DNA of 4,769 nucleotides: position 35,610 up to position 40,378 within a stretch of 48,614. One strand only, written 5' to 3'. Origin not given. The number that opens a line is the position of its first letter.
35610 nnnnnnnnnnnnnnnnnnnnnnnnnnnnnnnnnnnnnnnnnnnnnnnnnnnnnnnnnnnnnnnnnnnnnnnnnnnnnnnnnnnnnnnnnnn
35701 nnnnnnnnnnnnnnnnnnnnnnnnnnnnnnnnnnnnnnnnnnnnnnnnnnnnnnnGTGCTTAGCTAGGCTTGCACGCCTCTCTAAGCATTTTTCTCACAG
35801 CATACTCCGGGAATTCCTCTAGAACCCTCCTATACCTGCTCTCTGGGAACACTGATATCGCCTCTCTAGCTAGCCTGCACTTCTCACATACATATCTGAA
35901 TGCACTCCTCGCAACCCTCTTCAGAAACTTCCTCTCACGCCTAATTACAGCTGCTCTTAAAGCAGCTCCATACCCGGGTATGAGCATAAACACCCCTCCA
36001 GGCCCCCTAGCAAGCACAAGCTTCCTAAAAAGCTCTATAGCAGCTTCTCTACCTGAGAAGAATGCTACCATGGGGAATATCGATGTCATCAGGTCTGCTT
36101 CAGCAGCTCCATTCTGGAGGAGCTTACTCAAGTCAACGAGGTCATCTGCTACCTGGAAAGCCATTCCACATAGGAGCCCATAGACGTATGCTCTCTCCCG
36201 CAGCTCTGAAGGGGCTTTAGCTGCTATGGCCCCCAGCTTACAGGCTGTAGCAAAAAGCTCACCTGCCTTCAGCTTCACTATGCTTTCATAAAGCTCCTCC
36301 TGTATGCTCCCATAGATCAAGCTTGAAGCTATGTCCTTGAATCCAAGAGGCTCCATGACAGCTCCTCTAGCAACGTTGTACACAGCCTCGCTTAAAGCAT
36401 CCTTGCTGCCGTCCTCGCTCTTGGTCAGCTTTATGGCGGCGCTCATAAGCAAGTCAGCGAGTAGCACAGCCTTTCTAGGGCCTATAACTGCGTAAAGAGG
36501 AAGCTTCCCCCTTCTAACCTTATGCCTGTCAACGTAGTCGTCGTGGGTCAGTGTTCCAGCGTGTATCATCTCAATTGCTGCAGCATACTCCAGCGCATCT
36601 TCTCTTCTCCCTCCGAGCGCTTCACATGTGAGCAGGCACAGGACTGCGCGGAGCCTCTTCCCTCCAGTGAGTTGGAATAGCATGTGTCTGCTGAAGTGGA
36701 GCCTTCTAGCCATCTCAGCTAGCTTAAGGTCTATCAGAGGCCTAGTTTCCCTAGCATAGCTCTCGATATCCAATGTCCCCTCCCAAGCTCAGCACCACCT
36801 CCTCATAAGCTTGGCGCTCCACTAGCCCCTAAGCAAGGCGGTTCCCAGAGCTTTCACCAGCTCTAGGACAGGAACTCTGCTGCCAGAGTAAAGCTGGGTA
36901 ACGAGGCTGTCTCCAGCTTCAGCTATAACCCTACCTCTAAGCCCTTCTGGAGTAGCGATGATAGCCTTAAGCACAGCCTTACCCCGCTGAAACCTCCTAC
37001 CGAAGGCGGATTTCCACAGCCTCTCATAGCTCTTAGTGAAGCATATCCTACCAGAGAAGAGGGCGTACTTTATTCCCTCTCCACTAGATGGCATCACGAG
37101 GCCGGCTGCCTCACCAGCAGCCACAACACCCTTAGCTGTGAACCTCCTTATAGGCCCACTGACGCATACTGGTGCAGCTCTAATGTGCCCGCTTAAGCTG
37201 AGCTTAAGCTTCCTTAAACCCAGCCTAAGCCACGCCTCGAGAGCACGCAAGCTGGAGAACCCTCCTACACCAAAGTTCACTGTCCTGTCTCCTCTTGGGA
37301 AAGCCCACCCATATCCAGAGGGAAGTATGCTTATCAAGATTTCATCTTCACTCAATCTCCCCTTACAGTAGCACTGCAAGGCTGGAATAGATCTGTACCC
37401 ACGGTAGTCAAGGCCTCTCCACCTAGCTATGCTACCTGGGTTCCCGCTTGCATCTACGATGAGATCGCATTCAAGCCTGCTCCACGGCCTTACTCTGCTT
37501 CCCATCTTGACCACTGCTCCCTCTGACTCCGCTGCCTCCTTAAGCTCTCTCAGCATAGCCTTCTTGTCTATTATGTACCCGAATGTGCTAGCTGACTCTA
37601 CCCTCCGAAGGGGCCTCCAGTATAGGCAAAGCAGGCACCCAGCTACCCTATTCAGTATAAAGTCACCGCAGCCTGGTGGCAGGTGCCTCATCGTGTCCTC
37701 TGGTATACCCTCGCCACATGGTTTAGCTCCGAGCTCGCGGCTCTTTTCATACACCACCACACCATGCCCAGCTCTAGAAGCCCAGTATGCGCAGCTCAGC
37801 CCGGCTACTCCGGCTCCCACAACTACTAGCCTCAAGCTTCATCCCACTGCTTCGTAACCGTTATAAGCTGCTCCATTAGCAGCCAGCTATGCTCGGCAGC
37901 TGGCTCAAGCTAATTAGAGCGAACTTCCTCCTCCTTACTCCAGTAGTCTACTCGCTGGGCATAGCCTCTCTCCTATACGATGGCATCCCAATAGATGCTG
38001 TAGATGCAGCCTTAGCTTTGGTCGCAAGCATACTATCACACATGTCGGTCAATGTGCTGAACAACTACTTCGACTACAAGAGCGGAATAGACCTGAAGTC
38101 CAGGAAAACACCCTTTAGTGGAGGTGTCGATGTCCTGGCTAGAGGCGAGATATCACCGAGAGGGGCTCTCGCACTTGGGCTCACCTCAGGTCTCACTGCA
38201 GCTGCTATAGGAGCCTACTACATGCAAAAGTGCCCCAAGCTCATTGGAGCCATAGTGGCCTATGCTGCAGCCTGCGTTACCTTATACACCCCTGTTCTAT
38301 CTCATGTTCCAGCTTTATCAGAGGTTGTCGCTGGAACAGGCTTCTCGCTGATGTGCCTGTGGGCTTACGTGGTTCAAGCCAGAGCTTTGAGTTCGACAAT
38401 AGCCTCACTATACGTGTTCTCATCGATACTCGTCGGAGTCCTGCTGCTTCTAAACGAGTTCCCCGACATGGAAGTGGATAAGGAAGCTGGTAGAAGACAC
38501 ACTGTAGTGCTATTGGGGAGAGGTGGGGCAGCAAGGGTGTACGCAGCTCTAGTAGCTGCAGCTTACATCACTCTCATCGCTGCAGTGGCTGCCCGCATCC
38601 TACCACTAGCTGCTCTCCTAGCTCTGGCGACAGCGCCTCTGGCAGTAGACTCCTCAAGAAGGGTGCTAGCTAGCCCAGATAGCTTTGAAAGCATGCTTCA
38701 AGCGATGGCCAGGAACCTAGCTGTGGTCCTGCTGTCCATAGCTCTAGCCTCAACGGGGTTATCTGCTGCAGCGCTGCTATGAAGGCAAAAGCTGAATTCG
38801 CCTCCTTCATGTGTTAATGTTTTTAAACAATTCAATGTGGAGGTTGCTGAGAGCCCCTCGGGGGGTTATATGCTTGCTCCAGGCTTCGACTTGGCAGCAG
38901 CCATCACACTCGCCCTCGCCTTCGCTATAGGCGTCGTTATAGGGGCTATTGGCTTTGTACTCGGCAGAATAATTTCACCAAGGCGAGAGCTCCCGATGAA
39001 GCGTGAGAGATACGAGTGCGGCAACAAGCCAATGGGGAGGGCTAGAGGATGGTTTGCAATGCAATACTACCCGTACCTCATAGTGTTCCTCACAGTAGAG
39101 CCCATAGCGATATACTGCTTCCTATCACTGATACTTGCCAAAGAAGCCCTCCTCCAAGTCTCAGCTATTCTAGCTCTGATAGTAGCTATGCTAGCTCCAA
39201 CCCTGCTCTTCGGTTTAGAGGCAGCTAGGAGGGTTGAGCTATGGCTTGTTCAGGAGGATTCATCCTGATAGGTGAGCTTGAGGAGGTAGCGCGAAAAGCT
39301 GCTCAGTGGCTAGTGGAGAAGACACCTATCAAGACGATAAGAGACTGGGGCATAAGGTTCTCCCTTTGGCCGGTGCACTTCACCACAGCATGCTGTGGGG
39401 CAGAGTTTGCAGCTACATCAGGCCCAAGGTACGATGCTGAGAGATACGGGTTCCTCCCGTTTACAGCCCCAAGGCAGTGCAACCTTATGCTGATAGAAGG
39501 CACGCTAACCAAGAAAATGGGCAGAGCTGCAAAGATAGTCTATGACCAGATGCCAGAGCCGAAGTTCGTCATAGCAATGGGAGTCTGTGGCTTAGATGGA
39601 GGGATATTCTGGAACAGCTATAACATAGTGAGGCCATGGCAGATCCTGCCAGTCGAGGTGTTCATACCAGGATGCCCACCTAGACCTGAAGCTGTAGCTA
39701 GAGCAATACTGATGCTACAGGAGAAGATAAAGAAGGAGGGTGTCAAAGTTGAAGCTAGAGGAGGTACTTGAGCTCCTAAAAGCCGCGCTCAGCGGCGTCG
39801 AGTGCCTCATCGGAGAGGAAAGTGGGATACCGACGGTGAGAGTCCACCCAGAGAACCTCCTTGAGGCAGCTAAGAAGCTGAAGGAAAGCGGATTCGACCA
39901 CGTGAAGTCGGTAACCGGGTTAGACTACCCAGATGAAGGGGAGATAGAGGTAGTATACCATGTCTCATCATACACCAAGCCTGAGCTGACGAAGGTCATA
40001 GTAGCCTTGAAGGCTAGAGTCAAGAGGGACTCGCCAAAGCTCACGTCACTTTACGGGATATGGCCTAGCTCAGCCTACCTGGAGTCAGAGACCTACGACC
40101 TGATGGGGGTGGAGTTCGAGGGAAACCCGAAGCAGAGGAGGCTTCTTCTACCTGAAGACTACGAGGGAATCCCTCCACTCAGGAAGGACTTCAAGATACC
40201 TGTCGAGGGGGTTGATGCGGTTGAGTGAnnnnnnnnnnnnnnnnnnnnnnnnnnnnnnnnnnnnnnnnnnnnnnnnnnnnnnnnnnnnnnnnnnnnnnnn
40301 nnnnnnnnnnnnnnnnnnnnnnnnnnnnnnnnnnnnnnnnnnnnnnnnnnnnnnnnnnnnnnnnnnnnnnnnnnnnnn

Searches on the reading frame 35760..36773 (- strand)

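Call 4: search_protein_families(library=pfam, proteins=[window:35760-36773:-], max_evalue=0.01)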
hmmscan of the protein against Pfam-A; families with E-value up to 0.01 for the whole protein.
window:35760-36773:- (337 aa): 1 family
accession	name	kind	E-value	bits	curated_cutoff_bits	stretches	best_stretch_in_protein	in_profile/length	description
PF00348.22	polyprenyl_synt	-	2.3e-39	135.6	27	1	36-217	14-193/251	Polyprenyl synthetase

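Call 5: search_protein_families(library=ncbifam, proteins=[window:35760-36773:-], max_evalue=0.01)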
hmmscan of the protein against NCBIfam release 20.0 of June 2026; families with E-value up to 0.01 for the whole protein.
window:35760-36773:- (337 aa): 16 families
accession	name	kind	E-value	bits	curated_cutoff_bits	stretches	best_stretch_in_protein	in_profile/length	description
NF041169.1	f2_encap_cargo4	exception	7.4e-37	127.3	450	1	35-215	47-225/334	family 2 encapsulin nanocompartment cargo protein polyprenyl transferase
NF040698.1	IdsA_Meth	equivalog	6.8e-36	124.1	468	1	33-216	37-223/328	short chain isoprenyl diphosphate synthase IdsA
NF045485.1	FPPsyn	subfamily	2.1e-28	99.3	275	1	22-216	20-221/288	farnesyl diphosphate synthase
NF041003.1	GGPP_syn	equivalog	4.7e-28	98.2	500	1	30-215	33-219/326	geranylgeranyl diphosphate synthase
TIGR02748.1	GerC3_HepT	equivalog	2.8e-26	92.4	456.55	1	36-216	41-216/319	heptaprenyl diphosphate synthase component II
NF045549.1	GGPPsyn_IdsB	equivalog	6.8e-26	91.1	475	1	35-215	62-241/346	geranylgeranyl diphosphate synthase IdsB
NF040936.1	hexpp_archaea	equivalog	4.3e-25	88.6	400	1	2-220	2-210/275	hexaprenyl pyrophosphate synthase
NF045685.1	GGPPSynCrtE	equivalog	5.1e-25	88.1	460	1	35-217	39-227/293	geranylgeranyl diphosphate synthase CrtE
NF008140.0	PRK10888.1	equivalog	7.8e-25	87.9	412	1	36-216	42-217/323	octaprenyl diphosphate synthase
NF040627.1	GFPS_Meth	equivalog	5.9e-22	78.4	600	1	36-220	38-215/285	geranylfarnesyl diphosphate synthase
TIGR02749.1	prenyl_cyano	equivalog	7.3e-22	77.8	383.2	1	32-217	39-221/322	solanesyl diphosphate synthase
NF042417.1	NPPPS_Mycobact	equivalog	1.5e-19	70.2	600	1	29-326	48-331/335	nonaprenyl/(2E,6E)-farnesyl/geranylgeranyl diphosphat synthase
NF045628.1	HxpDPsynlarge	equivalog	9.8e-19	67.5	500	1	28-215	27-207/311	hexaprenyl-diphosphate synthase large subunit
NF040789.2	gerfarn_diphsyn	equivalog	1.6e-17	63.7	560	1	24-216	34-240/345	geranylfarnesyl diphosphate synthase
NF007877.0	PRK10581.1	equivalog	1.7e-12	47.1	321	1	35-215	41-228/299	(2E,6E)-farnesyl diphosphate synthase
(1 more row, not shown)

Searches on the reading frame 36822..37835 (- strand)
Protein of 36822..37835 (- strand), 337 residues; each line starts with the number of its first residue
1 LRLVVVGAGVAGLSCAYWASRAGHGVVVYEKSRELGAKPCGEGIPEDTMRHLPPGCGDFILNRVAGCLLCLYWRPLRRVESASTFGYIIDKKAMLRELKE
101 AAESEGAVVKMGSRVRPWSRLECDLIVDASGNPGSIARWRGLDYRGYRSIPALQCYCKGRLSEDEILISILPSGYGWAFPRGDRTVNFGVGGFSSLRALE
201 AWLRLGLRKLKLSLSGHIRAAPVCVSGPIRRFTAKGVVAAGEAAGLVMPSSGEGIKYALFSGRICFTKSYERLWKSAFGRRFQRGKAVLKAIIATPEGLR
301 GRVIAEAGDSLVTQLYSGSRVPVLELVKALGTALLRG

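Call 4: search_protein_families(library=pfam, proteins=[window:36822-37835:-], max_evalue=0.01)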
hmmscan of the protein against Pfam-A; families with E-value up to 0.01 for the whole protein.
window:36822-37835:- (337 aa): 12 families
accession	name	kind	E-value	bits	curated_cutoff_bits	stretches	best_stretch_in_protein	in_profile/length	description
PF01266.30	DAO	-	1.7e-09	38.1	27.9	1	3-36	2-35/353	FAD dependent oxidoreductase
PF13450.12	NAD_binding_8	-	5.5e-07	30.2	21.9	1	5-36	1-32/68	NAD(P)-binding Rossmann-like domain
PF00890.30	FAD_binding_2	-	2.2e-06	27.6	20.4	1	3-35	2-34/414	FAD binding domain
PF01494.25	FAD_binding_3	-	2.7e-05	24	22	1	4-52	5-53/349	FAD binding domain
PF03486.20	HI0933_like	-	3e-05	24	50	1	2-38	2-38/244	HI0933-like protein Rossmann domain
PF07992.20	Pyr_redox_2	-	3.4e-05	23.9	26.1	1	2-35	2-35/291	Pyridine nucleotide-disulphide oxidoreductase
PF22578.2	GGR_cat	-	9.5e-05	22.6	27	1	169-191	27-49/88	Geranylgeranyl reductase catalytic domain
PF12831.13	FAD_oxidored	-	0.00015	21.7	27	1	3-36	2-35/416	FAD dependent oxidoreductase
PF01134.28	GIDA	-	0.00027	20.6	22.1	1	3-41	2-41/391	Glucose inhibited division protein A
PF05834.18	Lycopene_cycl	-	0.00027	20.6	23.4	0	222-253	244-274/380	Lycopene cyclase protein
PF00070.33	Pyr_redox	-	0.0021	19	22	1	2-39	1-37/82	Pyridine nucleotide-disulphide oxidoreductase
PF01946.23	Thi4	-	0.003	17.3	26.2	1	3-36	20-54/235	Thi4 family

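Call 5: search_protein_families(library=ncbifam, proteins=[window:36822-37835:-], max_evalue=0.01)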
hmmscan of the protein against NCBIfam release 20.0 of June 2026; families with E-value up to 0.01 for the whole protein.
window:36822-37835:- (337 aa): 60 families (the best 25 are shown)
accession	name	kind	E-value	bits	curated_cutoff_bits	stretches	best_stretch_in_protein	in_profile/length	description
TIGR02032.1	GG-red-SF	subfamily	8.5e-40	137.3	158.8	1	3-264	3-292/297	geranylgeranyl reductase family protein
TIGR02023.1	BchP-ChlP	subfamily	8.7e-21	74.4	343.3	2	171-273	200-302/388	geranylgeranyl diphosphate reductase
NF041080.1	DGGGPL_reductase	equivalog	2.8e-17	62.7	580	2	3-114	4-117/447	digeranylgeranylglycerophospholipid reductase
NF045655.1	MkRedMenJ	equivalog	6.1e-17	61.6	700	2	169-290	206-340/406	menaquinone reductase MenJ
NF041160.1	DGGPL_Thplmales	equivalog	2.4e-13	49.8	780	2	121-267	148-308/396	digeranylgeranylglycerophospholipid reductase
TIGR02028.1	ChlP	equivalog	7.7e-12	44.7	505.3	1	170-267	203-302/398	geranylgeranyl reductase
NF049967.1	QhpG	equivalog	3.9e-11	42.5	240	1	4-260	2-277/423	flavin-dependent monooxygenase QhpG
NF009410.0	PRK12771.1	subfamily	2.5e-08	33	516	1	2-36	140-174/566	NAD(P)-binding protein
NF005560.0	PRK07233.1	equivalog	3.4e-07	29.5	252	1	1-36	1-36/435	hypothetical protein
NF005243.0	PRK06753.1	equivalog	1.5e-06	27.3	365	1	1-52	1-52/374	hypothetical protein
TIGR00275.1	TIGR00275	subfamily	2.3e-06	26.7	183.8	1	4-38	2-36/401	aminoacetone oxidase family FAD-binding enzyme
NF005720.0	PRK07538.1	subfamily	8.1e-06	25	400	1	1-44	3-44/418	hypothetical protein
TIGR03467.1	HpnE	equivalog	9.3e-06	25.2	283.05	1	4-36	2-34/430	hydroxysqualene dehydroxylase HpnE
TIGR03997.1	mycofact_OYE_2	equivalog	1.5e-05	23.6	793.15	1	2-37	381-416/645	mycofactocin system FadH/OYE family oxidoreductase 2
NF005761.0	PRK07588.1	equivalog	2.1e-05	23.6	454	1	1-35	1-35/392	FAD-binding domain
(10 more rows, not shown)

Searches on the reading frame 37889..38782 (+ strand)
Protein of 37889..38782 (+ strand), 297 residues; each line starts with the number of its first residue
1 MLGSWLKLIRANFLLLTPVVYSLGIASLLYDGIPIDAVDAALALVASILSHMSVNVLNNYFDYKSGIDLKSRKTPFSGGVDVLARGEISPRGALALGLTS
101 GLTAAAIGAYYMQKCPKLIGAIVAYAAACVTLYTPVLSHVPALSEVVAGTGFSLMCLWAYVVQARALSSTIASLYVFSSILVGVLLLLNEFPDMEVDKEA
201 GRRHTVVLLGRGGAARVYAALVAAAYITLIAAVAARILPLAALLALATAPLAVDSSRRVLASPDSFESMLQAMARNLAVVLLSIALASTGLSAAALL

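Call 4: search_protein_families(library=pfam, proteins=[window:37889-38782:+], max_evalue=0.01)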
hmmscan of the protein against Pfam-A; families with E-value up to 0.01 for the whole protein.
window:37889-38782:+ (297 aa): 1 family
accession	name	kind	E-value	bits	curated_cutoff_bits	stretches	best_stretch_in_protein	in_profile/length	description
PF01040.23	UbiA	-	4.9e-26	92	34.2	1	26-263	8-235/250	UbiA prenyltransferase family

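Call 5: search_protein_families(library=ncbifam, proteins=[window:37889-38782:+], max_evalue=0.01)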
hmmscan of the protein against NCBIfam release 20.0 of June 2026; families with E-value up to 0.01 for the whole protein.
window:37889-38782:+ (297 aa): 14 families
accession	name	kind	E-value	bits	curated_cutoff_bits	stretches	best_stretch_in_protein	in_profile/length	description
NF004749.0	PRK06080.1-1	equivalog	1.8e-29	102.8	277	1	4-275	21-289/311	1,4-dihydroxy-2-naphthoate polyprenyltransferase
NF004617.0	PRK05951.1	equivalog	5.3e-19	68.5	239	1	34-268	46-283/306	prenyltransferase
NF009926.0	PRK13387.1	equivalog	1.6e-18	66.9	316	1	4-274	5-297/317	1,4-dihydroxy-2-naphthoate polyprenyltransferase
NF004752.0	PRK06080.1-4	subfamily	1.7e-16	60.8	289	1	21-280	22-286/300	1,4-dihydroxy-2-naphthoate polyprenyltransferase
NF004753.0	PRK06080.1-5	equivalog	1.6e-15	57.1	555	1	43-276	56-288/312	1,4-dihydroxy-2-naphthoate polyprenyltransferase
NF004751.0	PRK06080.1-3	equivalog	1.2e-14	54.6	264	1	5-285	13-290/296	1,4-dihydroxy-2-naphthoate polyprenyltransferase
TIGR02235.1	menA_cyano-plnt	equivalog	1e-13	51.2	225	1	31-279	28-271/285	2-carboxy-1,4-naphthoquinone phytyltransferase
TIGR00751.1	menA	equivalog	5.2e-10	39.2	102.15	1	34-286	24-279/284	1,4-dihydroxy-2-naphthoate octaprenyltransferase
NF004750.0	PRK06080.1-2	equivalog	3e-09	36.7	346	1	4-283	8-295/301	1,4-dihydroxy-2-naphthoate polyprenyltransferase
NF004754.0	PRK06080.1-6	equivalog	1.8e-07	30.9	522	1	4-281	11-291/308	1,4-dihydroxy-2-naphthoate polyprenyltransferase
NF009523.0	PRK12884.1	equivalog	1.4e-05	24.5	269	1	30-260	31-246/279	prenyltransferase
NF005742.0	PRK07566.1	equivalog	7.7e-05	21.9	313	1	94-286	118-308/315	chlorophyll synthase ChlG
TIGR01476.1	chlor_syn_BchG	subfamily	0.0062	16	212.3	1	116-282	106-275/283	(bacterio)chlorophyll synthase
NF009525.0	PRK12887.1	equivalog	0.0096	15.3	226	0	154-247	167-261/310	homogentisate phytyltransferase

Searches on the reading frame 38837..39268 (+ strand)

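Call 7: search_protein_families(library=pfam, proteins=[window:38837-39268:+], max_evalue=0.0001)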
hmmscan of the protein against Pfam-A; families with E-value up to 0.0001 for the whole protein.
window:38837-39268:+ (143 aa): 1 family
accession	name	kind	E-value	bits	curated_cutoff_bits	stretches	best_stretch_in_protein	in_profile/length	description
PF00507.24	Oxidored_q4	-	1.4e-11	44.9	23.3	1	39-119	4-85/99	NADH-ubiquinone/plastoquinone oxidoreductase, chain 3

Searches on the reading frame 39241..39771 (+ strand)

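Call 7: search_protein_families(library=pfam, proteins=[window:39241-39771:+], max_evalue=0.0001)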
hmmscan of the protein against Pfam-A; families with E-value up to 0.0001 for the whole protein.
window:39241-39771:+ (176 aa): 1 family
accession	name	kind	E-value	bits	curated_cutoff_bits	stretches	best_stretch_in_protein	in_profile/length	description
PF01058.29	Oxidored_q6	-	3.6e-26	91.8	27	1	51-159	1-128/128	NADH ubiquinone oxidoreductase, 20 Kd subunit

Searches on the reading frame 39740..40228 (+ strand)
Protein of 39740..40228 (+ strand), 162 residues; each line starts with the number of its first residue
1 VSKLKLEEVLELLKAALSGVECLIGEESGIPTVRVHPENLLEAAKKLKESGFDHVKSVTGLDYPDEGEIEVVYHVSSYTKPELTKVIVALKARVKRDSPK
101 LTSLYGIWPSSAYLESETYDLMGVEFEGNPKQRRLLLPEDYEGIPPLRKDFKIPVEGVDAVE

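Call 7: search_protein_families(library=pfam, proteins=[window:39740-40228:+], max_evalue=0.0001)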
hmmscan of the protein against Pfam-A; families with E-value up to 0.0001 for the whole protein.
window:39740-40228:+ (162 aa): 1 family
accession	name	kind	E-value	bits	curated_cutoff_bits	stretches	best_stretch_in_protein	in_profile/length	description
PF00329.25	Complex1_30kDa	-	3e-34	118.7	22.5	1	33-153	1-120/124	Respiratory-chain NADH dehydrogenase, 30 Kd subunit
